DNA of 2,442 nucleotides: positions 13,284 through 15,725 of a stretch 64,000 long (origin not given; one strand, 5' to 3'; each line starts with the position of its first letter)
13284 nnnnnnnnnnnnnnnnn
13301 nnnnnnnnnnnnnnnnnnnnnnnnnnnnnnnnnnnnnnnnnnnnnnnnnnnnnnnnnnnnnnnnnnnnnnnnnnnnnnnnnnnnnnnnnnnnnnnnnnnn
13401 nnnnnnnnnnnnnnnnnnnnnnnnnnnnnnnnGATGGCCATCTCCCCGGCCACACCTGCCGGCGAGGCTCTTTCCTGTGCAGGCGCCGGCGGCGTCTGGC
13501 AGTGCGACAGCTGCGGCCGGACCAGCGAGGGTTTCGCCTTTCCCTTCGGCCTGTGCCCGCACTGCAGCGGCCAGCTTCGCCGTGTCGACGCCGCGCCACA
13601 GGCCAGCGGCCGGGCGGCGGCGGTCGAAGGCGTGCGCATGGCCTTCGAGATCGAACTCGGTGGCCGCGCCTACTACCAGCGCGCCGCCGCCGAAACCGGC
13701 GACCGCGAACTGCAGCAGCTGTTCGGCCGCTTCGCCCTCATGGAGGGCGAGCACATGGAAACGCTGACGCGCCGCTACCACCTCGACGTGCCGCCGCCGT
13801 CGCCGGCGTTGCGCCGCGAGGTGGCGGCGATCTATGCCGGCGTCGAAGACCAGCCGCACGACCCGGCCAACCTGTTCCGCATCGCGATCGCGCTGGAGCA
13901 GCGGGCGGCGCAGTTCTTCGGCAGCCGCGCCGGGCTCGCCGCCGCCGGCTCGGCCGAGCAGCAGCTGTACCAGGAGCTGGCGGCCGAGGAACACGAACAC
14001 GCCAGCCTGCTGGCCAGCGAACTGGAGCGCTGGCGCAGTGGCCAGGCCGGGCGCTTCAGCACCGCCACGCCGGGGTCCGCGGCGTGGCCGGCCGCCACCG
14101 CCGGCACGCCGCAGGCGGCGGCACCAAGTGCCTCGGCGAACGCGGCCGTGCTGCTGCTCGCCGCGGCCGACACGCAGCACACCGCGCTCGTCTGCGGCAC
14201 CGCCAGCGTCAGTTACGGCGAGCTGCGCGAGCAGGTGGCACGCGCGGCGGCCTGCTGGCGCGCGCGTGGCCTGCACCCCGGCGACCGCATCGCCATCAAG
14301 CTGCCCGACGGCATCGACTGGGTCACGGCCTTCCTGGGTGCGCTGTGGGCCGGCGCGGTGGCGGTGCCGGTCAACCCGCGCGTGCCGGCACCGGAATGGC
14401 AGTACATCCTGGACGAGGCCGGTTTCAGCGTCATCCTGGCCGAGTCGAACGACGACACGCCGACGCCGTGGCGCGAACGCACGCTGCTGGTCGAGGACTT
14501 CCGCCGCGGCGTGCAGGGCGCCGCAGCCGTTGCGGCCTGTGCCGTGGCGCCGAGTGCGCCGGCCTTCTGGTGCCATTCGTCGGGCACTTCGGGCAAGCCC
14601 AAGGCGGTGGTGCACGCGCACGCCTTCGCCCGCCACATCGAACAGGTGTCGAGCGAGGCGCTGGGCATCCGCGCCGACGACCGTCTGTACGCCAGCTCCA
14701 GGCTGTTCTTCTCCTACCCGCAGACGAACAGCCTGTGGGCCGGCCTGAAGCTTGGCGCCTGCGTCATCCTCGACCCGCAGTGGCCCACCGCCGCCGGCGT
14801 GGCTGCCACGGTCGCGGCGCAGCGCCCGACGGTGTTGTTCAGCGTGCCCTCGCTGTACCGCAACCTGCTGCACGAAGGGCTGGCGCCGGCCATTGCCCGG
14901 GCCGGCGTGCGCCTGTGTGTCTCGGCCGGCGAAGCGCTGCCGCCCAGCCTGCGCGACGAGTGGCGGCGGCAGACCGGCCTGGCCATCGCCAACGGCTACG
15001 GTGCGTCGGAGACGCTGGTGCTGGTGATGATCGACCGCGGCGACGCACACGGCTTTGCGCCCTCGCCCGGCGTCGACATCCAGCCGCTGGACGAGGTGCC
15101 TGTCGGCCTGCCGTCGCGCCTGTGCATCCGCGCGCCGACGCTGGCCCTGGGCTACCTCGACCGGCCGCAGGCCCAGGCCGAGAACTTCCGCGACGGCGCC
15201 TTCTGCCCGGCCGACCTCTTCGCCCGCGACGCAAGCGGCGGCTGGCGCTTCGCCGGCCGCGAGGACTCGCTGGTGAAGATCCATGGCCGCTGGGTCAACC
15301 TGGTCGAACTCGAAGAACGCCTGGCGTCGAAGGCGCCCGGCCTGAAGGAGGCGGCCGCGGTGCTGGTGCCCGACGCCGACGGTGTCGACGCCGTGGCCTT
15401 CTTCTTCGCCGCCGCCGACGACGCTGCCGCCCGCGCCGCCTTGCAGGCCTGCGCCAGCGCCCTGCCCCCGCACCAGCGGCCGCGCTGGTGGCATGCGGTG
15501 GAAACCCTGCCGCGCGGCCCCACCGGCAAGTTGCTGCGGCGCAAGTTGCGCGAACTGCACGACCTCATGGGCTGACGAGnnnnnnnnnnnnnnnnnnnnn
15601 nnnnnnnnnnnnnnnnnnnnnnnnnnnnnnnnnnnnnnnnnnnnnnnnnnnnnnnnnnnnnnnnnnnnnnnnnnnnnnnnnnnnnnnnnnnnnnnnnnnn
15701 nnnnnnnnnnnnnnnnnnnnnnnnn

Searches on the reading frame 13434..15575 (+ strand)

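Call 10: search_protein_families(library=pfam, proteins=[window:13434-15575:+])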
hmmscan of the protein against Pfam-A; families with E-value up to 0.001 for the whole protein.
window:13434-15575:+ (713 aa): 2 families
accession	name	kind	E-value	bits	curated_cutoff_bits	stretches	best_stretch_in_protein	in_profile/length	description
PF00501.34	AMP-binding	-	3.5e-61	207.6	29.9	1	245-575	7-384/384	AMP-binding enzyme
PF02915.23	Rubrerythrin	-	0.00048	21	22.8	0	68-113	4-51/137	Rubrerythrin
